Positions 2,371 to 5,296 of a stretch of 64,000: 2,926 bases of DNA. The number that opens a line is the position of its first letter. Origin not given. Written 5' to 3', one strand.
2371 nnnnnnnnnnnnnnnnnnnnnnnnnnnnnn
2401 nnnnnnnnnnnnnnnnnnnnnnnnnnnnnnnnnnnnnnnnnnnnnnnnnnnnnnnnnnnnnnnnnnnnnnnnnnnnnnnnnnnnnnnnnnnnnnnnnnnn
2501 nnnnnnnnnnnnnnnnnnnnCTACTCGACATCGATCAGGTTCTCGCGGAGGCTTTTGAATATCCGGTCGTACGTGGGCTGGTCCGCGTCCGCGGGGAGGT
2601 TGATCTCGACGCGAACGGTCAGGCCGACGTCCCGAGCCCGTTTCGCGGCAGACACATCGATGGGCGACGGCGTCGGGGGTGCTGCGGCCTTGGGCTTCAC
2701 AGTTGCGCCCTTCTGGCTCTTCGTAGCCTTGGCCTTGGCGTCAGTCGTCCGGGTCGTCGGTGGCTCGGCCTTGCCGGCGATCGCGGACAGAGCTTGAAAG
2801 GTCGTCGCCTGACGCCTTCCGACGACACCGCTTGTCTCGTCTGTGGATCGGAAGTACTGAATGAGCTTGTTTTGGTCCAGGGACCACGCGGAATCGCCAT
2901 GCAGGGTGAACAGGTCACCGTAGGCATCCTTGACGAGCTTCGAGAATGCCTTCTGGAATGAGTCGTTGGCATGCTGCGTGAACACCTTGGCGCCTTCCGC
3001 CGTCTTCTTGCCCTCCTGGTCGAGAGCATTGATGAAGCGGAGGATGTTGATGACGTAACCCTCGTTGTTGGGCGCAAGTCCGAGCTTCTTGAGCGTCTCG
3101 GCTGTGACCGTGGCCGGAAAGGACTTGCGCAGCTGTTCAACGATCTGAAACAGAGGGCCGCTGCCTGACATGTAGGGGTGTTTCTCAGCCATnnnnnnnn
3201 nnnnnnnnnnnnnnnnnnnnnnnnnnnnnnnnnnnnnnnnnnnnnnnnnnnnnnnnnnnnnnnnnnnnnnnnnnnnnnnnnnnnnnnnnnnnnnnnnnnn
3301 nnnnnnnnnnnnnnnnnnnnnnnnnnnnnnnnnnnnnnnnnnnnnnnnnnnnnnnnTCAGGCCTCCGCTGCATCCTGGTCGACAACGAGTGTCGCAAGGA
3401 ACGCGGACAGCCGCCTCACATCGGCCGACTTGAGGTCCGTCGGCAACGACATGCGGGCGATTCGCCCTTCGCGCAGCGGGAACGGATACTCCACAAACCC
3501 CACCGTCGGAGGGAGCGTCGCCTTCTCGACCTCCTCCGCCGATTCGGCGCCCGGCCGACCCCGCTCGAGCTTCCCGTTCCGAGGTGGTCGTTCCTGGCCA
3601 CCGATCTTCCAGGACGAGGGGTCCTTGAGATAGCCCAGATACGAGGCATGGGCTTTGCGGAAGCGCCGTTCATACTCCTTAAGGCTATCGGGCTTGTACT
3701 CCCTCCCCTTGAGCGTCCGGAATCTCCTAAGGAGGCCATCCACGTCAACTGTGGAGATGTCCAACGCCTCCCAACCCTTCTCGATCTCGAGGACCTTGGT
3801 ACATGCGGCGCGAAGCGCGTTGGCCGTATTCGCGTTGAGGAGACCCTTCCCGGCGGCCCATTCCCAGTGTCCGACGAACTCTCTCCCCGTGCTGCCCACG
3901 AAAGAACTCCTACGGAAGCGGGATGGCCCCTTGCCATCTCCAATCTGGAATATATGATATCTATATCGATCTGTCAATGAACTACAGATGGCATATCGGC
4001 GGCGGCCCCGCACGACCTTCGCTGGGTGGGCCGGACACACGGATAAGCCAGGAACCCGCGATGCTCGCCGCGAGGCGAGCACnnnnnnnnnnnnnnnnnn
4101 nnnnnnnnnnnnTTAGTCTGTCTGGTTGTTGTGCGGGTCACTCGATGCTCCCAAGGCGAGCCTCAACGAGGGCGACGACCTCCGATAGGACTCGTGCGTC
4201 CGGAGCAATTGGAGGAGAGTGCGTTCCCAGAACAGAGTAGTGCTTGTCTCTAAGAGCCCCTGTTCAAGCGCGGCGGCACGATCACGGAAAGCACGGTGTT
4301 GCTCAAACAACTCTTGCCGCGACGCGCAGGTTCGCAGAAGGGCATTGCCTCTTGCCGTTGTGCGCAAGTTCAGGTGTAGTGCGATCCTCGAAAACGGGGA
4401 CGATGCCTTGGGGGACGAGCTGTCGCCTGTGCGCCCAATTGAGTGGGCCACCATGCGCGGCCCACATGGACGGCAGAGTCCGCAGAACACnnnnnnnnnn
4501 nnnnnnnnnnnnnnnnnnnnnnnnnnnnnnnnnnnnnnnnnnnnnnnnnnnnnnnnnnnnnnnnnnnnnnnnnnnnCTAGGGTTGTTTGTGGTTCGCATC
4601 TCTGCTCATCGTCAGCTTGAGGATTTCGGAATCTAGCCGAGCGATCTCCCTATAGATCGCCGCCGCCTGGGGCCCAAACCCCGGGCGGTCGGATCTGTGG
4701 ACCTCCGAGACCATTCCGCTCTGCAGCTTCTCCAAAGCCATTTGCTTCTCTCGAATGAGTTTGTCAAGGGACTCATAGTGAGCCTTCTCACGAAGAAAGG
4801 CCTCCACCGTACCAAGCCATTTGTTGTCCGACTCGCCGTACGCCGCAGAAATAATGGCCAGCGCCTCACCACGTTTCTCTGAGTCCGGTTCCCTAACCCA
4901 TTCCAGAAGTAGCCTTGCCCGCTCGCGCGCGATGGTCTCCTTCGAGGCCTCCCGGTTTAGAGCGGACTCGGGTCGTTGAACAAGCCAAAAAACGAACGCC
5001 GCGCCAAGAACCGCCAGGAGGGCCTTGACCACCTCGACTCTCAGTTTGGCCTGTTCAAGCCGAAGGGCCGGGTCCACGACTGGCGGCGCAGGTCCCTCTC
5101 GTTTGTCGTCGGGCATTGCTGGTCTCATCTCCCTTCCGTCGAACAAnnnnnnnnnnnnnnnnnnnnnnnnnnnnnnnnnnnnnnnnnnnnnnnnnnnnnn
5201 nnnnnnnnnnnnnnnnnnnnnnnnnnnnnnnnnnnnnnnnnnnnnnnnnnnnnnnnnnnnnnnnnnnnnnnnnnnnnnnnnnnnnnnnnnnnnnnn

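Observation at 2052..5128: Lower-GC five-gene co-directional cluster ending in a HEPN-like (RNxxxH) protein: candidate novel abortive-infection or defence module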

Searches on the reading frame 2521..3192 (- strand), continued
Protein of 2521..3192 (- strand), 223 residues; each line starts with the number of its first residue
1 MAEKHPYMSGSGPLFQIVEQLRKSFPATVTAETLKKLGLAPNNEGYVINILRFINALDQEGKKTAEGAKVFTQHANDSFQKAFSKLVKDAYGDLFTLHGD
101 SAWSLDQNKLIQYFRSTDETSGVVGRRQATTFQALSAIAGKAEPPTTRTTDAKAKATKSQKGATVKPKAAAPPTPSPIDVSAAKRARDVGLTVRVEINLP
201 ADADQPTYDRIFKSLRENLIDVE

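Call 54: search_protein_families(library=pfam, alignment_id=A3, max_evalue=0.0001)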
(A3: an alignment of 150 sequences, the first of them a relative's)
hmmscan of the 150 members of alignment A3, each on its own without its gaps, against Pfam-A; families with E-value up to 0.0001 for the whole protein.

A. member 1, L004:5139-5741:+ (200 aa): 0 families

B. families by the number of members that match (of 150 scanned): 125 families (the first 25 are shown)
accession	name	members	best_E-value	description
PF00589.27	Phage_integrase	3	2.7e-20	Phage integrase family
PF00348.22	polyprenyl_synt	2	8.7e-82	Polyprenyl synthetase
PF06055.17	ExoD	2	2.3e-56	Exopolysaccharide synthesis, ExoD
PF22022.2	Phage_int_M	2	1e-27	Phage integrase central domain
PF13356.12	Arm-DNA-bind_3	2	5.6e-25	Arm DNA-binding domain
PF00583.31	Acetyltransf_1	2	1.6e-12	Acetyltransferase (GNAT) family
PF01797.21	Y1_Tnp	2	1.9e-09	Transposase IS200 like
PF02867.20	Ribonuc_red_lgC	1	1e-121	Ribonucleotide reductase, barrel domain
PF00883.26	Peptidase_M17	1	1.5e-100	Cytosol aminopeptidase family, catalytic domain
PF07505.17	DUF5131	1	3e-97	Protein of unknown function (DUF5131)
PF00425.24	Chorismate_bind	1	5.2e-91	chorismate binding enzyme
PF01078.27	Mg_chelatase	1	1.4e-84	Magnesium chelatase, subunit ChlI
PF01977.22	UbiD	1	4.3e-83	3-octaprenyl-4-hydroxybenzoate carboxy-lyase Rift-related domain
PF00682.25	HMGL-like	1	3.8e-77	HMGL-like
PF04655.20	APH_6_hur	1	1.7e-72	Aminoglycoside/hydroxyurea antibiotic resistance kinase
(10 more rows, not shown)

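Call 55: search_protein_families(library=padloc, alignment_id=A3, max_evalue=0.00001)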
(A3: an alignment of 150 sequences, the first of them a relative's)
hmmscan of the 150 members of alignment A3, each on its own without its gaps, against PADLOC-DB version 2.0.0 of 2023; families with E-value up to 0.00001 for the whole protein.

A. member 1, L004:5139-5741:+ (200 aa): 0 families

B. families by the number of members that match (of 150 scanned): 65 families (the first 25 are shown)
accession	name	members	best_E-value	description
PDLC00410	ThsA1|ThsA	1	1.2e-110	Macro domain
PDLC03492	REase_II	1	9.8e-105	Type II restriction enzyme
PDLC04569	PDC-M30B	1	6.2e-102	-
PDLC04639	PDC-M41B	1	1.2e-101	-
PDLC03657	mREase_IV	1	6.7e-93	Type IV methyl-directed restriction enzyme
PDLC03633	MTase_III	1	1.1e-65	Type III methyltransferase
PDLC03354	MTase_II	1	1.2e-61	Type II methyltransferase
PDLC03339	MTase_II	1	1.9e-58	Type II methyltransferase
PDLC03300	MTase_II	1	1.5e-52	Type II methyltransferase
PDLC03644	MTase_III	1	1.2e-47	Type III methyltransferase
PDLC03636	MTase_III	1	5.7e-44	Type III methyltransferase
PDLC00439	ThsA2|ThsA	1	4.6e-43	Macro domain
PDLC00415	ThsA1|ThsA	1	6.1e-42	Macro domain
PDLC03371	MTase_II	1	8e-41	Type II methyltransferase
PDLC03634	MTase_III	1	1.1e-39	Type III methyltransferase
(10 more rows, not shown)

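Call 80: fold_search(model_id=the predicted structure, library=viral)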
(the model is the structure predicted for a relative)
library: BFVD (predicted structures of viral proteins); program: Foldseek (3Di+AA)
matches with E <= 10: 48; with E <= 0.001: 0
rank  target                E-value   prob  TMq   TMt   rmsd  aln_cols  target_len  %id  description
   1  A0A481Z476            7.4e-01  0.21  0.21  0.08  12.8       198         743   10  ATP-dependent helicase [Pithovirus LCPAC101]
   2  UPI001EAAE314         1.4e+00  0.09  0.19  0.15  11.6       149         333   13  (no name look-up for this kind of identifier)
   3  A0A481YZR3            1.8e+00  0.10  0.17  0.18  11.2        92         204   16  Uncharacterized protein [Marseillevirus LCMAC202]
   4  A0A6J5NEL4            2.2e+00  0.04  0.15  0.14  25.7       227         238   17  GcrA cell cycle regulator [uncultured Caudovirales phage]
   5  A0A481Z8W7            2.2e+00  0.02  0.11  0.07  29.3       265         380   12  HNH endonuclease [Pithovirus LCPAC302]
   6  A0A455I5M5            2.3e+00  0.10  0.14  0.26   9.1        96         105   14  (no name in the UniProt tables at hand)
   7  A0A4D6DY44            2.4e+00  0.04  0.14  0.13  17.1       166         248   10  Uncharacterized protein [Edwardsiella phage pEt-SU]
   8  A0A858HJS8            2.5e+00  0.08  0.16  0.05  28.2       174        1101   16  Polyprotein [Tobacco ringspot virus]
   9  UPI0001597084         2.7e+00  0.05  0.15  0.09  23.3       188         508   15  (no name look-up for this kind of identifier)
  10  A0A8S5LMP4            2.7e+00  0.04  0.14  0.15  13.5       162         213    9  Uncharacterized protein [Podoviridae sp. ctiuS14]
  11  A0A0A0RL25            2.8e+00  0.02  0.12  0.07  22.0       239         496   14  Uncharacterized protein [Yellowstone Lake virophage 5]
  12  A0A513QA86            3.0e+00  0.03  0.12  0.13  20.1       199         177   10  VP3 (Fragment) [Porcine rotavirus A]
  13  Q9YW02                3.1e+00  0.05  0.16  0.11  20.9       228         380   12  ORF MSV090 putative Molluscum contagiosum virus MC121L (Vaccinia A16L) homolog, similar to GB:U60315 [Melanoplus sanguinipes entomopoxvirus]
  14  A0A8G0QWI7            3.4e+00  0.02  0.13  0.13  23.1       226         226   16  Putative ORF3 protein [Giant panda associated gemycircularvirus]
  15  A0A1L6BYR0            3.6e+00  0.02  0.12  0.14  18.0       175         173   15  Membrane protein [Mycobacterium phage MrMagoo]
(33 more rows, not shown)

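Call 81: find_encoding_contigs(protein=P0058, flank=7000, max_places=4)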
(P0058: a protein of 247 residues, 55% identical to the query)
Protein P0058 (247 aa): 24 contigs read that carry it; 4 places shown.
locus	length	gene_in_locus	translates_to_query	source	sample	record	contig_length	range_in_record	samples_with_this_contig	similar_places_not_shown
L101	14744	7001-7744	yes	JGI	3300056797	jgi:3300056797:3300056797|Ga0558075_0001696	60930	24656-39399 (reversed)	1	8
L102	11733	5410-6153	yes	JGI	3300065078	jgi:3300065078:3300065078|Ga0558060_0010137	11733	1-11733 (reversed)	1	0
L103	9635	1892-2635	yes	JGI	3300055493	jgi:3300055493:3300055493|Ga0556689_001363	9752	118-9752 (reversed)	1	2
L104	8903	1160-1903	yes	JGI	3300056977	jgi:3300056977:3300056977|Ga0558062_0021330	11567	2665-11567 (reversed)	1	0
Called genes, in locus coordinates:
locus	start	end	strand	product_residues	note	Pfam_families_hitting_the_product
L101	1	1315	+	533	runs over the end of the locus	PF00496:SBP_bac_5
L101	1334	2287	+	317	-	PF19300:BPD_transp_1_N, PF00528:BPD_transp_1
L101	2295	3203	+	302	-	PF12911:OppC_N, PF00528:BPD_transp_1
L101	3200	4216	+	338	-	PF00005:ABC_tran, PF08352:oligo_HPY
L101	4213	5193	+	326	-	PF00005:ABC_tran, PF13304:AAA_21 (faint), PF08352:oligo_HPY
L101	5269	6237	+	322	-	PF03401:TctC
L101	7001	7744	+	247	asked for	PF17278:DUF5343 (weak)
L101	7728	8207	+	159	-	PF09509:Hypoth_Ymh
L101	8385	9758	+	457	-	PF03972:MmgE_PrpD_N, PF19305:MmgE_PrpD_C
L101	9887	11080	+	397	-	PF05673:DUF815 (faint), PF13191:AAA_16, PF20703:nSTAND1 (weak), PF13401:AAA_22, PF13173:AAA_14 (faint)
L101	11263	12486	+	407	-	-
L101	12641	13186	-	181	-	PF01814:Hemerythrin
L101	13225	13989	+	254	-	PF00149:Metallophos, PF12850:Metallophos_2 (faint)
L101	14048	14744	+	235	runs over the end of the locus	PF04542:Sigma70_r2, PF08281:Sigma70_r4_2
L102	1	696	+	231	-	PF00528:BPD_transp_1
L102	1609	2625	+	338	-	PF00005:ABC_tran, PF08352:oligo_HPY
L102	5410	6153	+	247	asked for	PF17278:DUF5343 (weak)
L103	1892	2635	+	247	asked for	PF17278:DUF5343 (weak)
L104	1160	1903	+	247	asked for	PF17278:DUF5343 (weak)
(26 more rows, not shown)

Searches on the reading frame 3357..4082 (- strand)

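Call 3: search_protein_families(library=pfam, proteins=[window:3357-4082:-], max_evalue=1)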
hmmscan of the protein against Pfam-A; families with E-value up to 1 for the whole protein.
window:3357-4082:- (241 aa): 0 families

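Call 4: search_protein_families(library=ncbifam, proteins=[window:3357-4082:-], max_evalue=1)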
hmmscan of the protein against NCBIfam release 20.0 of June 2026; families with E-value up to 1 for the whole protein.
window:3357-4082:- (241 aa): 0 families

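Call 5: search_protein_families(library=padloc, proteins=[window:3357-4082:-], max_evalue=1)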
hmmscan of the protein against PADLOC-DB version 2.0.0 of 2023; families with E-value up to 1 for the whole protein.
window:3357-4082:- (241 aa): 0 families

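Call 6: search_protein_families(library=phrogs, proteins=[window:3357-4082:-], max_evalue=1)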
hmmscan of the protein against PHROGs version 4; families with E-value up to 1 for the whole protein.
window:3357-4082:- (241 aa): 1 family
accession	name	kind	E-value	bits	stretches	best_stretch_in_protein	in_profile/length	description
phrog_2602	-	unknown function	0.00035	21.4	1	80-233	22-170/173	-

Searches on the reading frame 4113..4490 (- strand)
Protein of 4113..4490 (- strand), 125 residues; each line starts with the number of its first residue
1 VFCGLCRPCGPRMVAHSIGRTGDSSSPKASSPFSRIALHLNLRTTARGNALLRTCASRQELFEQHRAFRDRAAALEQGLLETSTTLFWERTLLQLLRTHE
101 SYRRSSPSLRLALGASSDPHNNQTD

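Call 3: search_protein_families(library=pfam, proteins=[window:4113-4490:-], max_evalue=1)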
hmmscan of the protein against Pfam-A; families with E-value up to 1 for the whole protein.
window:4113-4490:- (125 aa): 0 families

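Call 4: search_protein_families(library=ncbifam, proteins=[window:4113-4490:-], max_evalue=1)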
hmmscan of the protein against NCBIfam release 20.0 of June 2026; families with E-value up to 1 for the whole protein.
window:4113-4490:- (125 aa): 0 families

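Call 5: search_protein_families(library=padloc, proteins=[window:4113-4490:-], max_evalue=1)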
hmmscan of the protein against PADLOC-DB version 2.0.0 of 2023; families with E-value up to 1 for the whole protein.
window:4113-4490:- (125 aa): 0 families

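Call 6: search_protein_families(library=phrogs, proteins=[window:4113-4490:-], max_evalue=1)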
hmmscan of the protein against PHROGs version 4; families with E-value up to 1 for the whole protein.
window:4113-4490:- (125 aa): 1 family
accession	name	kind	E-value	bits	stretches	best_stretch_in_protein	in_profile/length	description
phrog_10542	-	DNA, RNA and nucleotide metabolism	0.23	10.8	1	76-123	99-144/664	replication protein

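Call 71: search_protein_representatives(protein=window:4113-4490:-)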
Query: 125 residues. Proteins with E-value up to 0.001 (for the whole library): 64; up to 1e-10: 0; up to 1e-30: 0. The best 64 are listed.
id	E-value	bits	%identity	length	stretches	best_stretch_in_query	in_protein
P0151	7.6e-10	55.1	54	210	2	10-58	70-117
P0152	1.0e-09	54.6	53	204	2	17-58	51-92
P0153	4.6e-09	52.6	38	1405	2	14-64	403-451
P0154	7.1e-09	51.9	56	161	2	18-55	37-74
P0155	8.3e-09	51.7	56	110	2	18-57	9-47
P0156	1.3e-08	51.1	59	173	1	17-79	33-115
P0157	2.6e-08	50.1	52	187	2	18-57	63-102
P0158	2.6e-08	50.1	51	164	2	8-54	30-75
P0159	8.0e-08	48.5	56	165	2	18-56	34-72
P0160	2.2e-07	47.1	57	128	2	18-54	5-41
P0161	5.6e-07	45.8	44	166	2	14-55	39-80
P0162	5.6e-07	45.8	54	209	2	11-56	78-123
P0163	6.0e-07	45.7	56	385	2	13-54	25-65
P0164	7.6e-07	45.4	53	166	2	17-66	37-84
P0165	1.9e-06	44.1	57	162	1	15-63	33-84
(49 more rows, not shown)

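Call 74: search_protein_families(library=pfam, proteins=[P0151, P0152, P0154, P0156, P0158, P0153], max_evalue=1)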
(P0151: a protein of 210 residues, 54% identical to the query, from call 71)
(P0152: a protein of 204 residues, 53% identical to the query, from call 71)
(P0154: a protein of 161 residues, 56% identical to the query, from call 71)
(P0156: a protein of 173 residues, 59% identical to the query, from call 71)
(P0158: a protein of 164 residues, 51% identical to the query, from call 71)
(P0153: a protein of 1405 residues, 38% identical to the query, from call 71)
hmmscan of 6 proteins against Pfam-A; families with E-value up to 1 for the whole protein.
P0151 (210 aa): 1 family
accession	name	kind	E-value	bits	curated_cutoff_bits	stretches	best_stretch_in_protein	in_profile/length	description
PF03923.18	Lipoprotein_16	-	0.21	11.7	25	1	138-176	36-74/159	Uncharacterized lipoprotein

P0152 (204 aa): 0 families

P0154 (161 aa): 1 family
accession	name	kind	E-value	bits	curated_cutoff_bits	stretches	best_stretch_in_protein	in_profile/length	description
PF21038.3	CEP104_N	-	0.18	12.4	27.5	1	34-86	41-92/120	Centrosomal protein CEP104, N-terminal domain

P0156 (173 aa): 3 families
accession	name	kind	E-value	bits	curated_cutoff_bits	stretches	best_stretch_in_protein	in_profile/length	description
PF20182.3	DUF6545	-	0.015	16.2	24.4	1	97-164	43-111/136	Family of unknown function (DUF6545)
PF09277.16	Erythro-docking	-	0.037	14.4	24.6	1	104-129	8-33/58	Erythronolide synthase, docking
PF20068.4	Amphi-Trp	-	0.21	12.1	27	1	98-137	7-47/93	Amphi-Trp domain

P0158 (164 aa): 1 family
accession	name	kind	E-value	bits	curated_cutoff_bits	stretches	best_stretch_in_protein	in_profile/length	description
PF08598.16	Sds3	-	0.23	11.9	25.4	1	109-133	18-42/217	Sds3-like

P0153 (1405 aa): 1 family
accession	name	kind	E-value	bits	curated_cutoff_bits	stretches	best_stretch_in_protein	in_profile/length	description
PF16089.10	DUF4818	-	0.00092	20.1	25.6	0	227-266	11-50/116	Domain of unknown function (DUF4818)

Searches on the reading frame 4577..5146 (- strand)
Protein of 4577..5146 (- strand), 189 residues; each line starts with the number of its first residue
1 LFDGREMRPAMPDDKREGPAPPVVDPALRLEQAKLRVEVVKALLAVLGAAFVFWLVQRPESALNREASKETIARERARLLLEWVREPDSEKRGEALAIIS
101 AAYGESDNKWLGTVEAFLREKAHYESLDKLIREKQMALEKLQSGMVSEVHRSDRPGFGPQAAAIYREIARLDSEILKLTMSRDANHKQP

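Call 3: search_protein_families(library=pfam, proteins=[window:4577-5146:-], max_evalue=1)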
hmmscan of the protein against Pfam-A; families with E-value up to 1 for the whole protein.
window:4577-5146:- (189 aa): 2 families
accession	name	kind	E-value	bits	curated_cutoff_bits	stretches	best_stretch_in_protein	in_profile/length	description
PF22011.2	DUF6931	-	0.00023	21.7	27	1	29-113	4-86/145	Family of unknown function (DUF6931)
PF13938.11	DUF4213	-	0.16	12.7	23.5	1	48-103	33-75/75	Putative heavy-metal chelation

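Call 4: search_protein_families(library=ncbifam, proteins=[window:4577-5146:-], max_evalue=1)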
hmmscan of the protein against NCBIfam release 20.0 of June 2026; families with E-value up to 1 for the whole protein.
window:4577-5146:- (189 aa): 2 families
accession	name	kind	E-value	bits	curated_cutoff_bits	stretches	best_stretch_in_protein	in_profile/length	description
NF040686.1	TcpD_dom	domain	0.00093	19.1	24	1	38-64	26-52/63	TcpD family membrane protein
TIGR04361.1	TrbK_Ti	equivalog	0.2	12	50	1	39-66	8-35/64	entry exclusion protein TrbK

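Call 5: search_protein_families(library=padloc, proteins=[window:4577-5146:-], max_evalue=1)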
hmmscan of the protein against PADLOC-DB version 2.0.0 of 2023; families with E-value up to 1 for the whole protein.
window:4577-5146:- (189 aa): 0 families

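Call 6: search_protein_families(library=phrogs, proteins=[window:4577-5146:-], max_evalue=1)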
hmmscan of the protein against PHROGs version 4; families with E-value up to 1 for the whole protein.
window:4577-5146:- (189 aa): 3 families
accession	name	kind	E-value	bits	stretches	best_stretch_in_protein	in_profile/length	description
phrog_12460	-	unknown function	0.13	13.6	1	44-74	29-59/78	-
phrog_2136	-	unknown function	0.25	12.2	1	64-99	16-50/89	-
phrog_8909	-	unknown function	0.38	11.7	1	34-82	5-52/79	-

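Call 61: find_homologous_proteins(query=window:4577-5128:-, max_evalue=0.001)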
Query window:4577-5128:- (183 aa): 2 proteins with E <= 0.001 among 1163 candidates.
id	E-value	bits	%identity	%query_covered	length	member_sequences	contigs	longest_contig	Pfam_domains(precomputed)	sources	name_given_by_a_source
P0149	1.2e-108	379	100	98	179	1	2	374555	-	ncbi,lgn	ncbi:MAG: hypothetical protein AB7O37_19405 [Vicinamibacteria bacterium]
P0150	5.3e-21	94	43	83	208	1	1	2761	-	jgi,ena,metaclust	metaclust:\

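Call 63: find_encoding_contigs(protein=P0150, flank=5000, max_places=2)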
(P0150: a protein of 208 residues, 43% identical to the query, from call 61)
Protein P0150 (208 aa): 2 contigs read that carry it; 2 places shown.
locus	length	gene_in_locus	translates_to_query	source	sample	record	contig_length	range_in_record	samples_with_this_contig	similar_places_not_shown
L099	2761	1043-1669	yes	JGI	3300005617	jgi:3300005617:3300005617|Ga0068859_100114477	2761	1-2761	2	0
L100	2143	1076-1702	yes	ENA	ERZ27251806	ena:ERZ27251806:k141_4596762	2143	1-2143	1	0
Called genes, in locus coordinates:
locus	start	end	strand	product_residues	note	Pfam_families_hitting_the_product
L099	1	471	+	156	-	?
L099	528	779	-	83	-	-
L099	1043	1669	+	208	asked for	-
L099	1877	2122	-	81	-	-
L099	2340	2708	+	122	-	-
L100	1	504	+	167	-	?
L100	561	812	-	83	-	-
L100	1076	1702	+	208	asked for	-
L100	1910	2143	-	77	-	?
